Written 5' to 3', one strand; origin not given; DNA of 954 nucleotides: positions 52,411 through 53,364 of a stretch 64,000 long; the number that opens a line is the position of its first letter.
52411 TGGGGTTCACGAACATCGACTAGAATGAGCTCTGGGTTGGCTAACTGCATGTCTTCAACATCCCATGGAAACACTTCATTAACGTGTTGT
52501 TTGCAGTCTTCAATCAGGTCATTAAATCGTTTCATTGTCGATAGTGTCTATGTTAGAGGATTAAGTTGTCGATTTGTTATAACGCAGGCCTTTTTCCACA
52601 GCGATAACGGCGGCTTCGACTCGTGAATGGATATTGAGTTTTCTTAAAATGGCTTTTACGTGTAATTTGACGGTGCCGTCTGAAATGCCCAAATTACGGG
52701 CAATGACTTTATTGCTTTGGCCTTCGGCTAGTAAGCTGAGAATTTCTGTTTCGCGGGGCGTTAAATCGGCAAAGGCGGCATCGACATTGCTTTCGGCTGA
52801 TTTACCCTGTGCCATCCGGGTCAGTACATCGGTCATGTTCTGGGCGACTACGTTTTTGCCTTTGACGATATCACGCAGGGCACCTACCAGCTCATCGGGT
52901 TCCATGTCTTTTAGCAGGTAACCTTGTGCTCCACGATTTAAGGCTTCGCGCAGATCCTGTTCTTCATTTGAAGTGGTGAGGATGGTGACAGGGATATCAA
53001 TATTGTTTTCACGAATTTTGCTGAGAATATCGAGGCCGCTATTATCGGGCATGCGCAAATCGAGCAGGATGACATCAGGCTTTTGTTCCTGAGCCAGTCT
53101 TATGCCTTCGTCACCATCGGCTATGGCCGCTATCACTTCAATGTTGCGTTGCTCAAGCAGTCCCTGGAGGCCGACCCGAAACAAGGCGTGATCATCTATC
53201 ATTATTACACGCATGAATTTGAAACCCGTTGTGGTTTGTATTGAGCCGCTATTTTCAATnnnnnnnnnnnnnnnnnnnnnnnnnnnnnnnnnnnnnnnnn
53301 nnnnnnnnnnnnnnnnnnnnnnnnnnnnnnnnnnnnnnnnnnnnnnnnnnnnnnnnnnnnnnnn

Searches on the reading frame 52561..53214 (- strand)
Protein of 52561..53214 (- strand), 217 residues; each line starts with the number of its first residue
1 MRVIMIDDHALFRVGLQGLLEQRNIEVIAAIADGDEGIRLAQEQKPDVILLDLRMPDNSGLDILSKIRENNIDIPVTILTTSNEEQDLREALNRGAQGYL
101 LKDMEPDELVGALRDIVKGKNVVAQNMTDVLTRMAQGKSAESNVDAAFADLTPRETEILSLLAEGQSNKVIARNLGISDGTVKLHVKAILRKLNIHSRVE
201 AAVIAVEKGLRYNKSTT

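Call 10: search_protein_families(library=pfam, proteins=[window:52561-53214:-])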
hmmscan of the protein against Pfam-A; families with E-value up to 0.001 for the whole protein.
window:52561-53214:- (217 aa): 7 families
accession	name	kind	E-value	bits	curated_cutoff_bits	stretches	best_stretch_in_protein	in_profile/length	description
PF00072.30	Response_reg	-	1.3e-29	103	30.2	1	3-113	1-110/111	Response regulator receiver domain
PF00196.25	GerE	-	6.9e-23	80.5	23.5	1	151-205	3-57/57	Bacterial regulatory proteins, luxR family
PF08281.18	Sigma70_r4_2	-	7.2e-07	29.2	25.7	1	144-193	4-54/54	Sigma-70, region 4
PF04545.22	Sigma70_r4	-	3.1e-05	23.8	24.1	1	147-193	1-48/50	Sigma-70, region 4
PF19610.4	DUF6115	-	0.00067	20.5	27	1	138-186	82-131/134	Family of unknown function (DUF6115)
PF13384.12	HTH_23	-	0.00071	19.8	24.6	0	157-186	9-38/50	Homeodomain-like domain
PF13936.12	HTH_38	-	0.00088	19.4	27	0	157-183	12-38/44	Helix-turn-helix domain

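Call 33: find_homologous_proteins(query=window:52561-53214:-, max_evalue=1e-20)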
Query window:52561-53214:- (217 aa): 7595 proteins with E <= 1e-20 among 8000 candidates; the best 120 are listed.
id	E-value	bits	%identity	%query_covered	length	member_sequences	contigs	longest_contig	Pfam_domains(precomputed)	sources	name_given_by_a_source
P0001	1.6e-129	447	100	100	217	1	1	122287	PF00196.26,PF08281.19,PF00072.31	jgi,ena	-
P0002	3.5e-127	440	100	98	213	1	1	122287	PF00196.26,PF08281.19,PF00072.31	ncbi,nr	ncbi:MAG: response regulator [Gammaproteobacteria bacterium]|nr:response regulator [Gammaproteobacte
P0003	9.3e-124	428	95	100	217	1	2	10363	PF00196.26,PF04545.23,PF08281.19,PF00072.31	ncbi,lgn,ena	-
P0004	1.6e-123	428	95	100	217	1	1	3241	PF00196.26,PF04545.23,PF08281.19,PF00072.31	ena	-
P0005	1.9e-123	427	97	99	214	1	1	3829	PF00196.26,PF08281.19,PF00072.31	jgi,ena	-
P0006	2.6e-123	427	95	100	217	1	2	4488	PF00196.26,PF04545.23,PF08281.19,PF00072.31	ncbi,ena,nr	ncbi:MAG: response regulator transcription factor [Gammaproteobacteria bacterium]|nr:response regula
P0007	5.9e-123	426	95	100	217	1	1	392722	PF00196.26,PF08281.19,PF00072.31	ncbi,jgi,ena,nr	ncbi:MAG: response regulator transcription factor [Gammaproteobacteria bacterium]|nr:response regula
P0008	5.9e-123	426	94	100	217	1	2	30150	PF00196.26,PF04545.23,PF08281.19,PF00072.31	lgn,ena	-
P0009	1.1e-122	425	94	100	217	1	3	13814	PF00196.26,PF04545.23,PF08281.19,PF00072.31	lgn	-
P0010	1.9e-122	424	95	100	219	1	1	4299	PF00196.26,PF08281.19,PF00072.31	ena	-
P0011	2.1e-122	424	94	100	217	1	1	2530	PF00196.26,PF04545.23,PF08281.19,PF00072.31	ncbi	-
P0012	2.6e-122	424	96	99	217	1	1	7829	PF00196.26,PF04545.23,PF08281.19,PF00072.31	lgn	-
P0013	2.9e-122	424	96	99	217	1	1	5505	PF00196.26,PF04545.23,PF08281.19,PF00072.31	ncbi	-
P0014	5.3e-122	423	96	99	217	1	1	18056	PF00196.26,PF04545.23,PF08281.19,PF00072.31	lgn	-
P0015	5.5e-122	423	94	100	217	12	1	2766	PF00196.26,PF08281.19,PF00072.31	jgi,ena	-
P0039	8.5e-98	344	78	100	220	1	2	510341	PF00196.26,PF08281.19,PF00072.31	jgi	jgi:two-component system, NarL family, nitrate/nitrite response regulator NarL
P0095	1.9e-93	330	76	100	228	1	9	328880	PF00196.26,PF08281.19,PF00072.31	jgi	jgi:two-component system nitrate/nitrite response regulator NarL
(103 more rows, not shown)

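Call 34: find_encoding_contigs(protein=P0039, flank=8000, max_places=2)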
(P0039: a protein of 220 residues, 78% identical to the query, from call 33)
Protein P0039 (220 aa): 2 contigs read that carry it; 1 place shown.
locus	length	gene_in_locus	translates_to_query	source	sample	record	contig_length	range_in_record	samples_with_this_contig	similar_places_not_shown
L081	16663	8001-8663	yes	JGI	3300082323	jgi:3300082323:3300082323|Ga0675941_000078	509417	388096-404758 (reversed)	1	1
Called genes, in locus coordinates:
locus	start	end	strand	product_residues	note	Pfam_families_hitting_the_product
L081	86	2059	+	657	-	PF14691:Fer4_20, PF01266:DAO (weak), PF07992:Pyr_redox_2, PF13450:NAD_binding_8 (weak), PF14697:Fer4_21, PF12838:Fer4_7, PF00037:Fer4 (weak)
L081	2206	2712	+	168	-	-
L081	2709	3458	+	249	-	PF13187:Fer4_9 (faint), PF12797:Fer4_2 (faint), PF14697:Fer4_21 (faint), PF12838:Fer4_7 (weak), PF13247:Fer4_11, PF12837:Fer4_6 (weak), PF13237:Fer4_10 (weak), PF00037:Fer4 (weak)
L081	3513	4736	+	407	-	PF03916:NrfD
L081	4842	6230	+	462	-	PF01656:CbiA, PF13500:AAA_26, PF07685:GATase_3, PF01174:SNO (faint)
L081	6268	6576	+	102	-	PF01521:Fe-S_biosyn (weak)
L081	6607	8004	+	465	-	PF07730:HisKA_3, PF02518:HATPase_c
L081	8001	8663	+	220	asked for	PF00072:Response_reg, PF00196:GerE, PF08281:Sigma70_r4_2 (faint)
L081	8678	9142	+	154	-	PF00581:Rhodanese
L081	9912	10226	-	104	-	PF00717:Peptidase_S24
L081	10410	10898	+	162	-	PF00254:FKBP_C (faint)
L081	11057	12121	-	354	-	PF04204:HTS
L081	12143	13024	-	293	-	-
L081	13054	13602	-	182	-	PF06041:DUF924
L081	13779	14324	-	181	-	-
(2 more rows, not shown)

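Call 35: find_encoding_contigs(protein=P0007, flank=8000, max_places=2)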
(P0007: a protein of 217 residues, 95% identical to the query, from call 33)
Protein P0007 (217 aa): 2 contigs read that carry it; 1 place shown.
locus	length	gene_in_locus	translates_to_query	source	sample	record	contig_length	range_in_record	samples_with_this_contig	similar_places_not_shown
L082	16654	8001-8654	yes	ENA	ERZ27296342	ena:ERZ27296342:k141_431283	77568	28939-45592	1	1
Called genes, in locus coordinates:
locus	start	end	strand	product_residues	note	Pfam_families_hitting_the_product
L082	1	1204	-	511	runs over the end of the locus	PF13187:Fer4_9 (faint), PF13237:Fer4_10 (faint), PF13183:Fer4_8, PF13534:Fer4_17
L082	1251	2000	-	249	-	PF02665:Nitrate_red_gam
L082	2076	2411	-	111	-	PF04358:DsrC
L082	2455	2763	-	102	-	PF04077:DsrH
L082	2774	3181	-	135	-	PF02635:DsrE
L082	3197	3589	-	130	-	PF02635:DsrE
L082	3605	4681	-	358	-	PF03460:NIR_SIR_ferr, PF01077:NIR_SIR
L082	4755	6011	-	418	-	PF03460:NIR_SIR_ferr (weak), PF01077:NIR_SIR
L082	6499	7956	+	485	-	PF01590:GAF, PF13185:GAF_2, PF13492:GAF_3, PF07730:HisKA_3, PF02518:HATPase_c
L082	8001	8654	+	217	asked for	PF00072:Response_reg, PF00196:GerE, PF08281:Sigma70_r4_2 (weak)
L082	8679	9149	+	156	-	PF00581:Rhodanese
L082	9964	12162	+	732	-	PF17764:PriA_3primeBD, PF00270:DEAD, PF04851:ResIII, PF18319:Zn_ribbon_PriA, PF00271:Helicase_C, PF18074:PriA_C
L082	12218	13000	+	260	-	PF01569:PAP2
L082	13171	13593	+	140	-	-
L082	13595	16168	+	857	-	PF13517:FG-GAP_3 (weak)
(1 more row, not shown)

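Call 36: search_solved_structures(query=window:52561-53214:-, max_evalue=1e-10, show_alignments=3)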
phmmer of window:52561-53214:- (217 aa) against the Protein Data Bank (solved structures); distinct sequences matched with E-value up to 1e-10: 98 (the best 60 are shown).
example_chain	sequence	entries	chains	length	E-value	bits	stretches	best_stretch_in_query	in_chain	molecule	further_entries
1a04_A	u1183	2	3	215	7.6e-49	169.3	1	3-204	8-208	NITRATE/NITRITE RESPONSE REGULATOR PROTEIN NARL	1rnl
5hev_A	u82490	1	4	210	1.8e-31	112.6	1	2-210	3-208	Response regulator protein VraR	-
4gvp_A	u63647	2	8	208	9.3e-31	110.3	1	2-208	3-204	Response regulator protein vraR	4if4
7ve6_A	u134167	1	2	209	9.3e-31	110.3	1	2-208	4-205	Response regulator protein VraR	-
3c3w_A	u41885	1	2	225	2.2e-27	99.3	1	2-207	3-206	TWO COMPONENT TRANSCRIPTIONAL REGULATORY PROTEIN DEVR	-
4ldz_A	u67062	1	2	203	1.9e-26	96.2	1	5-209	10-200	Transcriptional regulatory protein DesR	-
4yn8_A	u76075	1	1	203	7.6e-24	87.8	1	1-205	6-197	Response regulator ChrA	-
4zmr_A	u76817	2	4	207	1.1e-21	80.7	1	1-209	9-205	Response regulator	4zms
4hye_A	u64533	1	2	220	1.5e-21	80.3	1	1-209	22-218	Response regulator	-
9xzo_A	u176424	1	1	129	2.9e-20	76.1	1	2-116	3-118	De novo protein M1X0B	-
3eul_A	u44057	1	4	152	5.7e-19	71.9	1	2-128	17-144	POSSIBLE NITRATE/NITRITE RESPONSE TRANSCRIPTIONAL REGULATORY PROTEIN NARL (DNA-binding res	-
1ys6_A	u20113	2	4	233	3.4e-17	66.1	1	2-167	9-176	Transcriptional regulatory protein prrA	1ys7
3cz5_A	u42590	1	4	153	5.4e-17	65.5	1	2-130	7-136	Two-component response regulator, LuxR family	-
1yio_A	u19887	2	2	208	7.8e-17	64.9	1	3-208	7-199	response regulatory protein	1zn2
1s8n_A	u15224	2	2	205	1e-16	64.5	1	2-117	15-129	putative antiterminator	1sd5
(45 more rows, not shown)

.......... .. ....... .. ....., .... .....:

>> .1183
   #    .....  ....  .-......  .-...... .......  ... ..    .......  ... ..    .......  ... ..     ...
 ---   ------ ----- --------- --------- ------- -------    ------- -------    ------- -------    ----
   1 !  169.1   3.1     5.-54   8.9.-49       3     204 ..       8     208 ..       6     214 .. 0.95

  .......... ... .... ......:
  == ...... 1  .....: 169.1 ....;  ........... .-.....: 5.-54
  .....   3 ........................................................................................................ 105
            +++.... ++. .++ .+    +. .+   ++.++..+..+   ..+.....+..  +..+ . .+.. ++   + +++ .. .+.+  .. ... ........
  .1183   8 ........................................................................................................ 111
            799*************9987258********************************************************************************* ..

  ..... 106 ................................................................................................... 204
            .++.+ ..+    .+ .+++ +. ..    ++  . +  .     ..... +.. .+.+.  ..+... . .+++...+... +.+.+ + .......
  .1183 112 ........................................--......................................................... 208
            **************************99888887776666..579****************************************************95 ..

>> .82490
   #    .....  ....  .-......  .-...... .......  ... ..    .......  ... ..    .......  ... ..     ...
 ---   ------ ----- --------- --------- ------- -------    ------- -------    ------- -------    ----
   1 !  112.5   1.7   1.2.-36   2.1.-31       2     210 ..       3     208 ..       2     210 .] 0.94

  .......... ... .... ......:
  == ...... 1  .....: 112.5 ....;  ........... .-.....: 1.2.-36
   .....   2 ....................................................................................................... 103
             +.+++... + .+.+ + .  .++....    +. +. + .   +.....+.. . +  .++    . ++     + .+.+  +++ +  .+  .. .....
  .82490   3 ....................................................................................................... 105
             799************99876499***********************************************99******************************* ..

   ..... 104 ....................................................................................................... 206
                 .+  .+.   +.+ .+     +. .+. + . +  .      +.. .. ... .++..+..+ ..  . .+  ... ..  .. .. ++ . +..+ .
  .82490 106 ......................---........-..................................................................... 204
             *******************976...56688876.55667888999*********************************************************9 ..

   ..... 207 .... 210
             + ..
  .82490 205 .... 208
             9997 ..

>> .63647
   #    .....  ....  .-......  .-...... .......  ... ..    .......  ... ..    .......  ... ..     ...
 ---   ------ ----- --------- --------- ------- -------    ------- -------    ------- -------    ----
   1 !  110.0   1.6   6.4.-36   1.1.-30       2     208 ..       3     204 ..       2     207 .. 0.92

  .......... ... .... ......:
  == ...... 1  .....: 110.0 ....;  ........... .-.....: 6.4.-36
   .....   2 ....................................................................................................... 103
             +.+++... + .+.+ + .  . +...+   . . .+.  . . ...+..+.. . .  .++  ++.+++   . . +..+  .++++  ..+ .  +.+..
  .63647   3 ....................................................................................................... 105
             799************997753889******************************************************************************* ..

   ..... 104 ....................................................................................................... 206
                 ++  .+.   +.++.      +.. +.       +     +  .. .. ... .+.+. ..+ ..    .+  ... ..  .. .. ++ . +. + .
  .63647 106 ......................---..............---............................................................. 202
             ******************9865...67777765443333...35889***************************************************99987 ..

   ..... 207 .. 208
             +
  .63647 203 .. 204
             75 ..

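Call 38: find_encoding_contigs(protein=P0095, flank=10000, max_places=3)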
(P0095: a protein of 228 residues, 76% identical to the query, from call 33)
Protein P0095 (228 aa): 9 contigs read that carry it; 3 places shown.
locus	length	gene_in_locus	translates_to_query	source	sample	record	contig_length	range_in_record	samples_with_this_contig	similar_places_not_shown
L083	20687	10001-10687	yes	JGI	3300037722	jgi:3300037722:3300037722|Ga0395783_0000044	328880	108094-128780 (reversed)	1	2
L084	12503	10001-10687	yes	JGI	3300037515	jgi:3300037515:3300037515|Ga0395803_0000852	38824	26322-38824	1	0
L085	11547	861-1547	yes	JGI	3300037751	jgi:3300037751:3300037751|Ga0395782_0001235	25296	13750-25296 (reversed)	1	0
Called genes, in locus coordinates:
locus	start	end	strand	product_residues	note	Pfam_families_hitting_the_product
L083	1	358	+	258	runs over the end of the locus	PF02665:Nitrate_red_gam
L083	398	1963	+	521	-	PF13187:Fer4_9 (faint), PF13183:Fer4_8, PF13237:Fer4_10 (faint), PF13534:Fer4_17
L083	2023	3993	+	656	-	PF14691:Fer4_20, PF00070:Pyr_redox (faint), PF01494:FAD_binding_3 (faint), PF07992:Pyr_redox_2, PF13450:NAD_binding_8, PF12838:Fer4_7 (weak), PF14697:Fer4_21, PF00037:Fer4 (weak), +1 more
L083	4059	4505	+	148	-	-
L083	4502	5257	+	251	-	PF13187:Fer4_9 (faint), PF12797:Fer4_2 (faint), PF12838:Fer4_7 (weak), PF13247:Fer4_11, PF00037:Fer4 (weak), PF12837:Fer4_6 (weak), PF13237:Fer4_10 (weak)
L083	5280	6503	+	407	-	PF03916:NrfD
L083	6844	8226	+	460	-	PF01656:CbiA, PF13500:AAA_26, PF01174:SNO (weak), PF07685:GATase_3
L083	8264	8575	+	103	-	PF01521:Fe-S_biosyn (weak)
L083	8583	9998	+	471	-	PF07730:HisKA_3, PF02518:HATPase_c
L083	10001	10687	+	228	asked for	PF00072:Response_reg, PF00196:GerE, PF08281:Sigma70_r4_2 (weak)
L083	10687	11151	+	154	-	PF00581:Rhodanese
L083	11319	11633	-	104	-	PF00717:Peptidase_S24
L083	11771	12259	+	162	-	-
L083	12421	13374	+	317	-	-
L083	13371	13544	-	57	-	-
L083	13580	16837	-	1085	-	PF02811:PHP, PF07733:DNA_pol3_alpha, PF17657:DNA_pol3_finger, PF14579:HHH_6, PF01336:tRNA_anti-codon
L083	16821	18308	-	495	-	-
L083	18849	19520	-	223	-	-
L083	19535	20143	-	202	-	PF01726:LexA_DNA_bind, PF12802:MarR_2 (weak), PF00717:Peptidase_S24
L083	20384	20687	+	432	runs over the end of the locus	PF07992:Pyr_redox_2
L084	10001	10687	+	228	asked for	PF00072:Response_reg, PF00196:GerE, PF08281:Sigma70_r4_2 (weak)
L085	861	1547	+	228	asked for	PF00072:Response_reg, PF00196:GerE, PF08281:Sigma70_r4_2 (weak)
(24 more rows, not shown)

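Call 42: find_related_loci(query=L083:398-1960:+, collection=metagenome_contigs, flank=10000)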
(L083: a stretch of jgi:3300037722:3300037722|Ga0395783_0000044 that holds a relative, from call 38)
Query L083:398-1960:+ (521 aa) in metagenome_contigs; peptide patterns used: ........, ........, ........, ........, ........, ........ (x = any residue, [..] = any of these).
242 stretches matched a pattern; 226 encode a relative of the query (tblastn E <= 1e-3); the best 80 are kept; 80 distinct loci.
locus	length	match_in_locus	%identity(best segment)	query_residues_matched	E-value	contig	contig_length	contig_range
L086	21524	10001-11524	92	1-508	0e+0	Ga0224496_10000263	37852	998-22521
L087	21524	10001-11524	88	1-507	0e+0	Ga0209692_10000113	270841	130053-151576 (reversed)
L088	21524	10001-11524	88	1-507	0e+0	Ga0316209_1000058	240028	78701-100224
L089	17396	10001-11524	87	1-507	0e+0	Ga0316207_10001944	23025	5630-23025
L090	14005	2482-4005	87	1-507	0e+0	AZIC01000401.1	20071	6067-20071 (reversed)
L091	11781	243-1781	86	1-512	0e+0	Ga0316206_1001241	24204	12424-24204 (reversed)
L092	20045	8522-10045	86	1-507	0e+0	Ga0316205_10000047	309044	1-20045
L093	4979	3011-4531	85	1-507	0e+0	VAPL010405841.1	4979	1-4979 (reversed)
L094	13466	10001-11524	86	1-507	0e+0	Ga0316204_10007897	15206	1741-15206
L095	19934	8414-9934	85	1-507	0e+0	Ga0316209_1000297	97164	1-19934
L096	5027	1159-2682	87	1-507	0e+0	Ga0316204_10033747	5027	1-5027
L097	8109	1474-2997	86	1-507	0e+0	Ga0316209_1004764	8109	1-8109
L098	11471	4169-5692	86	1-507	0e+0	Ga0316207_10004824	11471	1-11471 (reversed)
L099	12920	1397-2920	86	1-507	0e+0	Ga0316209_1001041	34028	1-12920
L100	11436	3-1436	90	34-511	0e+0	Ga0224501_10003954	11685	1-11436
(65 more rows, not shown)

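Call 70: find_homologous_proteins(query=A3, max_evalue=1e-40)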
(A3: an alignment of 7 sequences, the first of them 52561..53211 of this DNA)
Query A3 (7 sequences) (216 aa, profile of the alignment): 7980 proteins with E <= 1e-40 among 8000 candidates; the best 120 are listed.
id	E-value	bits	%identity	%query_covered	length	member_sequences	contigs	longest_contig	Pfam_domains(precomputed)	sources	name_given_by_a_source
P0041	6.2e-123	426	78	100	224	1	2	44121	PF00196.26,PF00072.31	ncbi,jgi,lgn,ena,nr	ncbi:MAG: response regulator [Gammaproteobacteria bacterium]|nr:response regulator [Gammaproteobacte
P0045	1.5e-122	425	78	100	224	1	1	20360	PF00196.26,PF00072.31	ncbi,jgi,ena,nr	ncbi:MAG: response regulator [Gammaproteobacteria bacterium]|nr:response regulator [Gammaproteobacte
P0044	4.5e-122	424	77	100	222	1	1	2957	PF00196.26,PF08281.19,PF00072.31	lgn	-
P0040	7.2e-122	423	77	100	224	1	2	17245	PF00196.26,PF08281.19,PF00072.31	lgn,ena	-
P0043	7.3e-122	423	77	100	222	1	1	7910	PF00196.26,PF08281.19,PF00072.31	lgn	-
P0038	1.6e-121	422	79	100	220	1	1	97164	PF00196.26,PF08281.19,PF00072.31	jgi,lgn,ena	-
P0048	2.3e-121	421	78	98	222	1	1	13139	PF00196.26,PF08281.19,PF00072.31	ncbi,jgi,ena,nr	ncbi:MAG: response regulator [Gammaproteobacteria bacterium]|nr:response regulator [Gammaproteobacte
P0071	4.9e-121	420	76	98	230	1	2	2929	PF00196.26,PF08281.19,PF00072.31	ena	-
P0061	8.7e-121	419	76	100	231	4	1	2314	PF00196.26,PF08281.19,PF00072.31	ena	-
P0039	9.2e-121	419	78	100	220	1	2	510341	PF00196.26,PF08281.19,PF00072.31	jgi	jgi:two-component system, NarL family, nitrate/nitrite response regulator NarL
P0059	1.0e-120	419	77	99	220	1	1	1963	PF00196.26,PF08281.19,PF00072.31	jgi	-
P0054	1.6e-120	418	77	99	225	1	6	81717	PF00196.26,PF08281.19,PF00072.31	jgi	-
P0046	2.2e-120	418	77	100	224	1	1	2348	PF00196.26,PF08281.19,PF00072.31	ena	-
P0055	2.5e-120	418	76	100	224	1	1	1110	PF00196.26,PF08281.19,PF00072.31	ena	-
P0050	2.5e-120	418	76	100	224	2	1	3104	PF00196.26,PF08281.19,PF00072.31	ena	-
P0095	1.2e-117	409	76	100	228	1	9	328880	PF00196.26,PF08281.19,PF00072.31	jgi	jgi:two-component system nitrate/nitrite response regulator NarL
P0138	8.4e-116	403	67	100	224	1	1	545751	PF00196.26,PF08281.19,PF00072.31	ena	-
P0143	2.4e-115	401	68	99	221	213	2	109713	PF00196.26,PF08281.19,PF00072.31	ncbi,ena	-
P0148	4.0e-115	401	65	99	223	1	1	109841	PF00196.26,PF08281.19,PF00072.31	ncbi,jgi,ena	-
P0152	5.7e-115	400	74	99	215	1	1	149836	PF00196.26,PF08281.19,PF00072.31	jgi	jgi:two-component system nitrate/nitrite response regulator NarL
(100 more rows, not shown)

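Call 71: find_encoding_contigs(protein=P0138, flank=4000, max_places=1)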
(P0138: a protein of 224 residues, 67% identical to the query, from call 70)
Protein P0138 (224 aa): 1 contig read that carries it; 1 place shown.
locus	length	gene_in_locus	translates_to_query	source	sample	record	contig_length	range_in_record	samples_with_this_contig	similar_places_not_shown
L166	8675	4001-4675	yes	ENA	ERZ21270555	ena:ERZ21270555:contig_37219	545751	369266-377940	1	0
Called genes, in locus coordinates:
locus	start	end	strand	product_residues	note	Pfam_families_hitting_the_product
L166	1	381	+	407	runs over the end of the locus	PF03916:NrfD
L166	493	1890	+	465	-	PF01656:CbiA, PF13500:AAA_26, PF07685:GATase_3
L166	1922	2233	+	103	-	PF01521:Fe-S_biosyn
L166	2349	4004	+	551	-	PF01590:GAF, PF13185:GAF_2, PF13492:GAF_3 (weak), PF07730:HisKA_3, PF02518:HATPase_c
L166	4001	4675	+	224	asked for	PF00072:Response_reg, PF00196:GerE, PF08281:Sigma70_r4_2 (weak)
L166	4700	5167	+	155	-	PF00581:Rhodanese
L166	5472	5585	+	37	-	-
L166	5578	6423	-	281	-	-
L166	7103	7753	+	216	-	PF00581:Rhodanese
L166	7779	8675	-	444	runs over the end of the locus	PF08448:PAS_4, PF13426:PAS_9 (weak), PF00158:Sigma54_activat, PF14532:Sigma54_activ_2, PF07724:AAA_2 (weak), PF07728:AAA_5 (weak), PF25601:AAA_lid_14, PF02954:HTH_8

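Call 72: find_encoding_contigs(protein=P0143, flank=4000, max_places=1)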
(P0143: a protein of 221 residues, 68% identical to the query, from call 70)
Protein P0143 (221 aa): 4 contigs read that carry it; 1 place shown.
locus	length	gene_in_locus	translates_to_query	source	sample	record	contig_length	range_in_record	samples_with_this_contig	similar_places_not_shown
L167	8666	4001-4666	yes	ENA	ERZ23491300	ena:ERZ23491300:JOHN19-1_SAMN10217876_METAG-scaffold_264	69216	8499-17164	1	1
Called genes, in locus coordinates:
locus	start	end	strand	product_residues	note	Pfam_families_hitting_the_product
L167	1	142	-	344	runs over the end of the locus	-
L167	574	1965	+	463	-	PF01656:CbiA, PF13500:AAA_26, PF07685:GATase_3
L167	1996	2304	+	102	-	PF01521:Fe-S_biosyn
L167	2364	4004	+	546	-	PF01590:GAF, PF13185:GAF_2, PF13492:GAF_3 (weak), PF07730:HisKA_3, PF02518:HATPase_c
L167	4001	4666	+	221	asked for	PF00072:Response_reg, PF00196:GerE, PF08281:Sigma70_r4_2 (weak)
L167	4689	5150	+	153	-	PF00581:Rhodanese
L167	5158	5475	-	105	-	PF00717:Peptidase_S24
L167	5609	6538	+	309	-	PF08668:HDOD, PF01966:HD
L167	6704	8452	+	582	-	PF04851:ResIII, PF00270:DEAD, PF00271:Helicase_C, PF25399:DeaD_dimer, PF03880:DbpA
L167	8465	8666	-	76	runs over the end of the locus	-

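Call 73: find_encoding_contigs(protein=P0148, flank=4000, max_places=1)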
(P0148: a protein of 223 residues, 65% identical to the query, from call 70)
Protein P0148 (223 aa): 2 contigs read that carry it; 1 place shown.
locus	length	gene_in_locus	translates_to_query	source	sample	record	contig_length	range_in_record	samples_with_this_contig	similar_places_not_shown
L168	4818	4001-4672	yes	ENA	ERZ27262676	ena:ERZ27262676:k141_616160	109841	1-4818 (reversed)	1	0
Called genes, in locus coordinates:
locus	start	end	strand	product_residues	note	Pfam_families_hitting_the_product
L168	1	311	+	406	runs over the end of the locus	PF03916:NrfD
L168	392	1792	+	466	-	PF01656:CbiA, PF13500:AAA_26, PF07685:GATase_3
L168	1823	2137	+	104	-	PF01521:Fe-S_biosyn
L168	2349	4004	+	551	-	PF00672:HAMP (weak), PF13185:GAF_2, PF01590:GAF, PF13492:GAF_3 (weak), PF07730:HisKA_3, PF02518:HATPase_c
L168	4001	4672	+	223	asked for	PF00072:Response_reg, PF00196:GerE, PF08281:Sigma70_r4_2 (weak)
